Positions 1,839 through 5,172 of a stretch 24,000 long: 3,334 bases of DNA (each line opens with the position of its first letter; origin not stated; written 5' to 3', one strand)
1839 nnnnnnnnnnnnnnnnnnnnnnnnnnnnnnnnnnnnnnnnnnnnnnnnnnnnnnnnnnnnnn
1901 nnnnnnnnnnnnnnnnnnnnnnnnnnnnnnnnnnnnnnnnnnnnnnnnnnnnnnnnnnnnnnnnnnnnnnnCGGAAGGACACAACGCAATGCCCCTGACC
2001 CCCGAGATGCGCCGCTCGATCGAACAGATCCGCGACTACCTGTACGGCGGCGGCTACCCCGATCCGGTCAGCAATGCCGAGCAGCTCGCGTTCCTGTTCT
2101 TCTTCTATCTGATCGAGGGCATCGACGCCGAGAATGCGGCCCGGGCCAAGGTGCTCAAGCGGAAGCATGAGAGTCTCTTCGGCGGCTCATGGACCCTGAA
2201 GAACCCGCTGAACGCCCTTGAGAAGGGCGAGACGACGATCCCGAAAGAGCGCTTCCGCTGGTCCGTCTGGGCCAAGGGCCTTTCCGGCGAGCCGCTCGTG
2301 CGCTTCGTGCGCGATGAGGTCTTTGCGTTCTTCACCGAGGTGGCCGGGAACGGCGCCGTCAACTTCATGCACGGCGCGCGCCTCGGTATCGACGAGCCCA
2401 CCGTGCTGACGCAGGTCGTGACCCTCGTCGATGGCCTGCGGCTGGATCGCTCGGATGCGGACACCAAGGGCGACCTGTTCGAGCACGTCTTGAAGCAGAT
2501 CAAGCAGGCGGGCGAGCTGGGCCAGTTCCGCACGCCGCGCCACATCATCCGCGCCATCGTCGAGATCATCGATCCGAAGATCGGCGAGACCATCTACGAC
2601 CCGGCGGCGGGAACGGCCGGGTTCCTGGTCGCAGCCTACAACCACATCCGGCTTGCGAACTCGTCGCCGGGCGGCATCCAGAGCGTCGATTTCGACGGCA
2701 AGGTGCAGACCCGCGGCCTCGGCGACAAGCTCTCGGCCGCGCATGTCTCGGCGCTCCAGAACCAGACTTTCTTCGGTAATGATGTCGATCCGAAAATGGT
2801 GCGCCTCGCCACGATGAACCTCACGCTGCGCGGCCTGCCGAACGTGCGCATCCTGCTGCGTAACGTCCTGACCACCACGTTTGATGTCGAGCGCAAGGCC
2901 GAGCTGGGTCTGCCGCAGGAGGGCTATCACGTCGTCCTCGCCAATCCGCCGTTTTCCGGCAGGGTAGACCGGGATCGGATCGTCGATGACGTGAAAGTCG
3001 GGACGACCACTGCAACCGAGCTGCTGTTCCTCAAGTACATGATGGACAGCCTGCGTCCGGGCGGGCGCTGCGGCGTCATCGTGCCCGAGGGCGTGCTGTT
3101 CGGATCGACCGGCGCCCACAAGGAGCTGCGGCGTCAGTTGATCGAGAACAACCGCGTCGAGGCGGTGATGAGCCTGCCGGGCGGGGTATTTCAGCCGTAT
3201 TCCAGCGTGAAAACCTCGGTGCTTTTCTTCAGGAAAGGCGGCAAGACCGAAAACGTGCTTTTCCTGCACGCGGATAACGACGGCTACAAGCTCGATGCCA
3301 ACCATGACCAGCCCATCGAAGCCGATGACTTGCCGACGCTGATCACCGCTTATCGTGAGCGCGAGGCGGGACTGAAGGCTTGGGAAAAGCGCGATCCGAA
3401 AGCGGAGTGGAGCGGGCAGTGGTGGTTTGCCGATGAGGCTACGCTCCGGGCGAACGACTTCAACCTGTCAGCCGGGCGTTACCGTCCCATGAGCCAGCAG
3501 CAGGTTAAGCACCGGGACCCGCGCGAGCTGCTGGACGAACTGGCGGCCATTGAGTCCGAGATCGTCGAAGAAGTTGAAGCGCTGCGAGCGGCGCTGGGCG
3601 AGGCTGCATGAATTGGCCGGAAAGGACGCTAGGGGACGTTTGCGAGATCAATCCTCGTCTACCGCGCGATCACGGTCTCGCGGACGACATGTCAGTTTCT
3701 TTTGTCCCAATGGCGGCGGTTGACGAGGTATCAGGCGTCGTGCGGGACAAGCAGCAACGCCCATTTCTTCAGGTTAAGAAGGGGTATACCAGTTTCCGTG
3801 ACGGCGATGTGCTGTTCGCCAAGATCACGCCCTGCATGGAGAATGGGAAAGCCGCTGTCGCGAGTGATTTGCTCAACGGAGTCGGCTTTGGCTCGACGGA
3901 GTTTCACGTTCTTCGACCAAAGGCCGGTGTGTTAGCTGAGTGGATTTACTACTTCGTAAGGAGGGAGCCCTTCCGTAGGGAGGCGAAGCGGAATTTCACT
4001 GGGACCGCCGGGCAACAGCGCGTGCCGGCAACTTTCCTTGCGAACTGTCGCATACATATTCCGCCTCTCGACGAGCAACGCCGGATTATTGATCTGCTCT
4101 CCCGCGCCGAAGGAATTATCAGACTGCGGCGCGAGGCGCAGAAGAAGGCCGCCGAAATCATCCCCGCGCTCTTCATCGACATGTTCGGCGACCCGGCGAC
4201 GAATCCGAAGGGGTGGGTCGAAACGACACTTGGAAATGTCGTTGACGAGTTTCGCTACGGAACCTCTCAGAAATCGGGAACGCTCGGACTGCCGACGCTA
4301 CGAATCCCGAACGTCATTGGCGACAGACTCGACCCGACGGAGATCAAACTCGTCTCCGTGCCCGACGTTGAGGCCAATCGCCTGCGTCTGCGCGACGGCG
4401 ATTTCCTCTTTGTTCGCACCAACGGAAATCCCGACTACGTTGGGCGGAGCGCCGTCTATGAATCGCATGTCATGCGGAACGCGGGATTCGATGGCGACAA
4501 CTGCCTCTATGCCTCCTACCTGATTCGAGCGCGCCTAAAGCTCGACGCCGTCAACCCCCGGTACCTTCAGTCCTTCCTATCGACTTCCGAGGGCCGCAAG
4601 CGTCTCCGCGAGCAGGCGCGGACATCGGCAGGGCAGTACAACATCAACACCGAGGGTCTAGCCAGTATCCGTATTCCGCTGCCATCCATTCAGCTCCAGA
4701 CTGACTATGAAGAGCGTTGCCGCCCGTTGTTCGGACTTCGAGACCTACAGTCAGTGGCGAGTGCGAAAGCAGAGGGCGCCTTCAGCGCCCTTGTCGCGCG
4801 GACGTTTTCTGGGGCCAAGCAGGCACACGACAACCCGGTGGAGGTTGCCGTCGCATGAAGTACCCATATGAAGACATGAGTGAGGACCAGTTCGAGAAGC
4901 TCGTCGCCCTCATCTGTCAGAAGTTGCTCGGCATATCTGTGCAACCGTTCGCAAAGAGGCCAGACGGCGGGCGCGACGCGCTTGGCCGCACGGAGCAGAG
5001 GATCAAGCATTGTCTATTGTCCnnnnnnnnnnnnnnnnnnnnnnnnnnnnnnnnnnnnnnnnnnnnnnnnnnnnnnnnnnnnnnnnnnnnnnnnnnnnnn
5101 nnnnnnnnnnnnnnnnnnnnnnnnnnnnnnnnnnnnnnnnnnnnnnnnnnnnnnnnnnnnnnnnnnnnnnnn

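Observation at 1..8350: Type I R-M and the pAgo-nuclease pair appear fused into a single transcription unit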

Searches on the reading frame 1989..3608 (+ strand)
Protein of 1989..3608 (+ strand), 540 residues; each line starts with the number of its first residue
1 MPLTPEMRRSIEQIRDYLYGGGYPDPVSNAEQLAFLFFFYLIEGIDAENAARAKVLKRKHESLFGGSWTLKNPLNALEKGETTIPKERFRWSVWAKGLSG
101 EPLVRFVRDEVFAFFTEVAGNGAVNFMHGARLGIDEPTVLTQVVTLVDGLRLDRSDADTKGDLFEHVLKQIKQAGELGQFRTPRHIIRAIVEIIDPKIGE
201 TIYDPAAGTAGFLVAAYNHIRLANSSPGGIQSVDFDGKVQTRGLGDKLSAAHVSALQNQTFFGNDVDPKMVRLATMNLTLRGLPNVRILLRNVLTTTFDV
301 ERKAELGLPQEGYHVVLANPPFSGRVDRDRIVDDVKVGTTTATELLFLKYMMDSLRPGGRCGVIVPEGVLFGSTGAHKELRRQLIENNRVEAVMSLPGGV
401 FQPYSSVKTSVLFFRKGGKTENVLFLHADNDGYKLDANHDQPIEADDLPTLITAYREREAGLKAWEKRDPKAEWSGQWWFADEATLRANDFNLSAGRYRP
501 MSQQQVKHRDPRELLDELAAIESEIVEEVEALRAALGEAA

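Call 5: search_protein_families(library=pfam, proteins=[window:1989-3608:+], max_evalue=0.01)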
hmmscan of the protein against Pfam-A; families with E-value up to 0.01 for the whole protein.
window:1989-3608:+ (540 aa): 4 families
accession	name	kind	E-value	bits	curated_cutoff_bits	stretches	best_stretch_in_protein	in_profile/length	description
PF02384.22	N6_Mtase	-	1.3e-55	189.4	20.4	1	156-503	2-307/311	N-6 DNA Methylase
PF07669.17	Eco57I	-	1.3e-07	32.3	25.3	1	262-396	4-165/171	Eco57I restriction-modification methylase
PF01170.24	UPF0020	-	1e-06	29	22.3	1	187-333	17-142/197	RMKL-like, methyltransferase domain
PF12161.14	HsdM_N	-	0.0015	19.6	24.5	1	13-146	7-134/135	HsdM N-terminal domain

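Call 6: search_protein_families(library=padloc, proteins=[window:1989-3608:+], max_evalue=0.01)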
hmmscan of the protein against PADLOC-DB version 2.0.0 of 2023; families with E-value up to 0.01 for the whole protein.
window:1989-3608:+ (540 aa): 44 families (the best 25 are shown)
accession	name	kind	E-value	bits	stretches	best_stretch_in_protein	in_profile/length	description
PDLC03021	MTase_I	-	4.2e-128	426.2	1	3-537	3-490/491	Type I methyltransferase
PDLC03026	MTase_I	-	1.4e-57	193.9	1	80-538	46-479/487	Type I methyltransferase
PDLC03025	MTase_I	-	2.9e-57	192.6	1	86-435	58-391/569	Type I methyltransferase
PDLC04134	mad2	-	7.7e-44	148.3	1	8-457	142-486/492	mads_2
PDLC03036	MTase_I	-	2e-39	133.5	1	161-426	197-441/635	Type I methyltransferase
PDLC03018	MTase_I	-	6.3e-32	108.8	3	141-221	271-350/749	Type I methyltransferase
PDLC03022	MTase_I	-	1.1e-28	98.1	2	257-505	240-480/857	Type I methyltransferase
PDLC03034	MTase_I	-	4.9e-28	95.8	2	312-419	473-586/672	Type I methyltransferase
PDLC03318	MTase_II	-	4.3e-27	92.8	2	152-294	319-459/723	Type II methyltransferase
PDLC03031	MTase_I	-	1.4e-24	84.4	2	257-500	235-485/834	Type I methyltransferase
PDLC03019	MTase_I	-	7.9e-23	78.7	2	247-527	209-483/932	Type I methyltransferase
PDLC03035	MTase_I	-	7.9e-22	75.5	2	138-228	133-224/653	Type I methyltransferase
PDLC03218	MTase_II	-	1.3e-20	71.5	1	151-456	239-524/532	Type II methyltransferase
PDLC03027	MTase_I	-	1.2e-19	68.3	2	243-503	192-441/810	Type I methyltransferase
PDLC03317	MTase_II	-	6.5e-19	65.7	1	80-417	204-531/831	Type II methyltransferase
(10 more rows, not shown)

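Call 13: find_encoding_contigs(protein=window:1989-3608:+, flank=10000, max_places=10)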
Protein window:1989-3608:+ (540 aa): no gene with exactly this product is on record in the collection.

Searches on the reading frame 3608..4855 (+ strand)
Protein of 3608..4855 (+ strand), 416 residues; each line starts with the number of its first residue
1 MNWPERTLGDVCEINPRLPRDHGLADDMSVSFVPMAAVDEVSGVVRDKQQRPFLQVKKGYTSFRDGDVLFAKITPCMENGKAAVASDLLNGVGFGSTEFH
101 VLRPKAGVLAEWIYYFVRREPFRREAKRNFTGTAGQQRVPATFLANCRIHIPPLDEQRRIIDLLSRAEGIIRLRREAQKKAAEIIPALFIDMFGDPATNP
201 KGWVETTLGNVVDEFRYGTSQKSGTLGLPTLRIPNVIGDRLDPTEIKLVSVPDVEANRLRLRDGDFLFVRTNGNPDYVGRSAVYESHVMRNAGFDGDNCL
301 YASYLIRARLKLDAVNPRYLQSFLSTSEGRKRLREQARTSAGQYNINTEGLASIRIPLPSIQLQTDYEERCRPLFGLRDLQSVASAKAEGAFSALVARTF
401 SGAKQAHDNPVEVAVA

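Call 5: search_protein_families(library=pfam, proteins=[window:3608-4855:+], max_evalue=0.01)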
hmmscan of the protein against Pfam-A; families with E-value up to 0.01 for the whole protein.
window:3608-4855:+ (416 aa): 1 family
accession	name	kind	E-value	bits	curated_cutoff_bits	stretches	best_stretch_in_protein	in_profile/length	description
PF01420.25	Methylase_S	-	1.9e-14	54.7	22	1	2-175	3-160/168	Type I restriction modification DNA specificity domain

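Call 6: search_protein_families(library=padloc, proteins=[window:3608-4855:+], max_evalue=0.01)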
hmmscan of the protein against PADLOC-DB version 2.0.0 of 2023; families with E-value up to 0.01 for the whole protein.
window:3608-4855:+ (416 aa): 116 families (the best 25 are shown)
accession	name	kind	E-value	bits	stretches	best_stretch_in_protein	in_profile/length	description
PDLC03127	Specificity_I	-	1.5e-94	315.8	2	2-162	12-170/571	Type I specificity subunit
PDLC03107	Specificity_I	-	8.8e-78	260.1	1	1-403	1-391/392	Type I specificity subunit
PDLC03128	Specificity_I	-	3e-48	162.6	1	4-181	200-376/392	Type I specificity subunit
PDLC03143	Specificity_I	-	2.8e-47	159.7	1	4-175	33-203/471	Type I specificity subunit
PDLC03069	Specificity_I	-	2.3e-45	153.4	1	7-402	5-385/387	Type I specificity subunit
PDLC03100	Specificity_I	-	3.7e-45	153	2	143-400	140-388/392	Type I specificity subunit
PDLC03188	Specificity_I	-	8.1e-45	151.5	1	3-171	61-231/458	Type I specificity subunit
PDLC03119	Specificity_I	-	1.2e-44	150.8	1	97-402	94-391/393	Type I specificity subunit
PDLC03079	Specificity_I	-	1.1e-43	148.1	2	2-164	247-411/470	Type I specificity subunit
PDLC03148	Specificity_I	-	7.2e-41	138.4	2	208-366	264-414/453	Type I specificity subunit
PDLC03129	Specificity_I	-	1.1e-36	124.5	1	90-411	83-403/431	Type I specificity subunit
PDLC03117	Specificity_I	-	5.8e-36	122.4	1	78-402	69-384/518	Type I specificity subunit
PDLC03072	Specificity_I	-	3.3e-34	116.7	2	2-166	23-181/448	Type I specificity subunit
PDLC03101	Specificity_I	-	2.4e-33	114.3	2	2-169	212-376/411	Type I specificity subunit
PDLC03083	Specificity_I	-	4.5e-32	109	1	6-167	308-467/717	Type I specificity subunit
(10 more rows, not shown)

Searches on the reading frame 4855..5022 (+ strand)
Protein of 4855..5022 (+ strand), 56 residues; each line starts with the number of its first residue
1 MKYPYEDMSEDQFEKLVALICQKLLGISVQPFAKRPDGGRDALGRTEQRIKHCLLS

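Call 5: search_protein_families(library=pfam, proteins=[window:4855-5022:+], max_evalue=0.01)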
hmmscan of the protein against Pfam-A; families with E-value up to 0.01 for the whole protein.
window:4855-5022:+ (56 aa): 1 family
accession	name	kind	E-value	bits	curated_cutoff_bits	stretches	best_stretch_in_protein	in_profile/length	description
PF04471.18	Mrr_cat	-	0.0014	19.2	21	1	7-47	3-43/115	Restriction endonuclease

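Call 6: search_protein_families(library=padloc, proteins=[window:4855-5022:+], max_evalue=0.01)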
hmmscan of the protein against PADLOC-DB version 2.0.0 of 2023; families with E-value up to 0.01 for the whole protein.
window:4855-5022:+ (56 aa): 1 family
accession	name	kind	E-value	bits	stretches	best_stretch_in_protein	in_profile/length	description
PDLC02416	Aga_REase-TIR-PNTD1-PNTD2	-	4.2e-05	20.4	1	1-47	1-47/572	Class I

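Call 21: find_homologous_proteins(query=window:4855-5022:+, max_evalue=0.01)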
Query seq(56 aa) (56 aa): 6 proteins with E <= 0.01 among 6 candidates.
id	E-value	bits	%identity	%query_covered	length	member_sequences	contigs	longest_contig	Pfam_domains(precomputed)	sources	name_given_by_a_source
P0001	4.8e-27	109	93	100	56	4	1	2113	-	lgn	-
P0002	3.9e-14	69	83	75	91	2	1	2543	-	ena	-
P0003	3.5e-12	63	62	91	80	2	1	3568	-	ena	-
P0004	5.8e-12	62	74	75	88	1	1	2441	-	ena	-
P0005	1.4e-11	61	73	84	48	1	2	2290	-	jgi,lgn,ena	jgi:hypothetical protein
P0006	1.5e-11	61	71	75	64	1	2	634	-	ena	-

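Call 23: find_encoding_contigs(protein=P0001, flank=10000)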
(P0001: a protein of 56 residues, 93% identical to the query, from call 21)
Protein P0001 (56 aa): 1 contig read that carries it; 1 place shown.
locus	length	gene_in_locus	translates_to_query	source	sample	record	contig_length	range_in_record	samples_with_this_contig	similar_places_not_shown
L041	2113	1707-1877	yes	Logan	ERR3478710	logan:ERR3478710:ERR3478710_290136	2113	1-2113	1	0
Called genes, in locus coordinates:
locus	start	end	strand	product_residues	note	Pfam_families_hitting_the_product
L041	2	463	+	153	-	?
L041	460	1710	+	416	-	PF01420:Methylase_S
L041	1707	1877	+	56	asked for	-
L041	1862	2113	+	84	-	?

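Call 24: find_encoding_contigs(protein=P0005, flank=10000)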
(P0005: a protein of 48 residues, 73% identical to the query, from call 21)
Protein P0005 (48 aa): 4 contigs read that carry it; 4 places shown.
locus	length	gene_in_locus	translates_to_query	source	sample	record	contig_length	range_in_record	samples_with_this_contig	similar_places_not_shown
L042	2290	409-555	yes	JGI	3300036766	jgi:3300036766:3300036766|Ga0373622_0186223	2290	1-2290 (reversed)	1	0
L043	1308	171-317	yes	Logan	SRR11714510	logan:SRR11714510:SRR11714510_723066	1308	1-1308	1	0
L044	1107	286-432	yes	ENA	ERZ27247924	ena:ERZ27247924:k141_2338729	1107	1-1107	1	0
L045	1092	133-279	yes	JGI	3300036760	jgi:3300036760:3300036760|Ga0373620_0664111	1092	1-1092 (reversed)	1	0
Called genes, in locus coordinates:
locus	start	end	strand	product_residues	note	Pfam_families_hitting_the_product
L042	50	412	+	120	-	PF01420:Methylase_S (weak)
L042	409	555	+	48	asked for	-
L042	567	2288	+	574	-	?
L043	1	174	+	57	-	?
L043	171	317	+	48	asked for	-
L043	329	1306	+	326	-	?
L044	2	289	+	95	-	?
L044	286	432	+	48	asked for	-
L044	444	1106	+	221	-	?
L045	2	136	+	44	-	?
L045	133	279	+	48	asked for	-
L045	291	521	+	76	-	-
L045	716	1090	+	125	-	?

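Call 25: find_encoding_contigs(protein=P0002, flank=10000)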
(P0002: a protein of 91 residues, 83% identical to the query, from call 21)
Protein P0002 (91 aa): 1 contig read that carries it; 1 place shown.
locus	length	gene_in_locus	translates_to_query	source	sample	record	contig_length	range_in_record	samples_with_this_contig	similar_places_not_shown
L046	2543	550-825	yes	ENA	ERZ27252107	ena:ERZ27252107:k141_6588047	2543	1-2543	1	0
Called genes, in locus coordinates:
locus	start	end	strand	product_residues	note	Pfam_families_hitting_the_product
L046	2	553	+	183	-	?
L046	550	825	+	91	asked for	-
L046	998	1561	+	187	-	-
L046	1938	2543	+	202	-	?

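Call 26: find_encoding_contigs(protein=P0004, flank=10000)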
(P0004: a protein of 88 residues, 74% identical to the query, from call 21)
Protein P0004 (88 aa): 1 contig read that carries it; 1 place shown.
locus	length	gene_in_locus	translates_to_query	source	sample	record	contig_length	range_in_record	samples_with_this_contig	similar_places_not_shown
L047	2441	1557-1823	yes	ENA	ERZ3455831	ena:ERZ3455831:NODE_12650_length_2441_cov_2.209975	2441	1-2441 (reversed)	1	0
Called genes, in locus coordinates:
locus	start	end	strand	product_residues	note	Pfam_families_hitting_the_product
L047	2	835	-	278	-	?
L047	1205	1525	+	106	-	PF13744:HTH_37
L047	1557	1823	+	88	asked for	-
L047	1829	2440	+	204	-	?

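Call 51: search_protein_families(library=pfam, proteins=[L046:2-550:+, L046:998-1558:+, L046:1938-2543:+, L047:1829-2440:+, L047:1205-1522:+], max_evalue=0.01)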
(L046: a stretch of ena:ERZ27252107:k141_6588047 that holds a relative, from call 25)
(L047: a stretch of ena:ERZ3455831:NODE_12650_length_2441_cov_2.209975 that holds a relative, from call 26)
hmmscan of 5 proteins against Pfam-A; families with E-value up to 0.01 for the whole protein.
L046:2-550:+ (183 aa): 1 family
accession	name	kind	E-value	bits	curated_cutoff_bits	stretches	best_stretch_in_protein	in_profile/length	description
PF00589.27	Phage_integrase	-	5.9e-07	29.9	27.1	1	1-126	39-168/172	Phage integrase family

L046:998-1558:+ (187 aa): 0 families

L046:1938-2543:+ (202 aa): 1 family
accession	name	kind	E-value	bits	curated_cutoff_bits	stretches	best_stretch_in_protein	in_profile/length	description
PF00483.29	NTP_transferase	-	4.4e-07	30.2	21.2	1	2-176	32-195/245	Nucleotidyl transferase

L047:1829-2440:+ (204 aa): 3 families
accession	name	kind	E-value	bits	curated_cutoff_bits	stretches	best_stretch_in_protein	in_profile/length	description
PF05598.16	DUF772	-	3.4e-22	78.7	23.1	1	50-124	1-74/74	Transposase domain (DUF772)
PF01609.27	DDE_Tnp_1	-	3.8e-12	46.8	23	1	135-204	3-64/200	Transposase DDE domain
PF13612.12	DDE_Tnp_1_3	-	0.0088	16.5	27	0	166-202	36-71/155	Transposase DDE domain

L047:1205-1522:+ (106 aa): 3 families
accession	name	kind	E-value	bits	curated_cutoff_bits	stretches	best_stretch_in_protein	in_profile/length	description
PF13744.12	HTH_37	-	3.8e-25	87.9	27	1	13-91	1-79/80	Helix-turn-helix domain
PF01381.28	HTH_3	-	0.00099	19.5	23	1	37-78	3-43/55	Helix-turn-helix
PF13443.12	HTH_26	-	0.0011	19.5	22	1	34-77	1-44/63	Cro/C1-type HTH DNA-binding domain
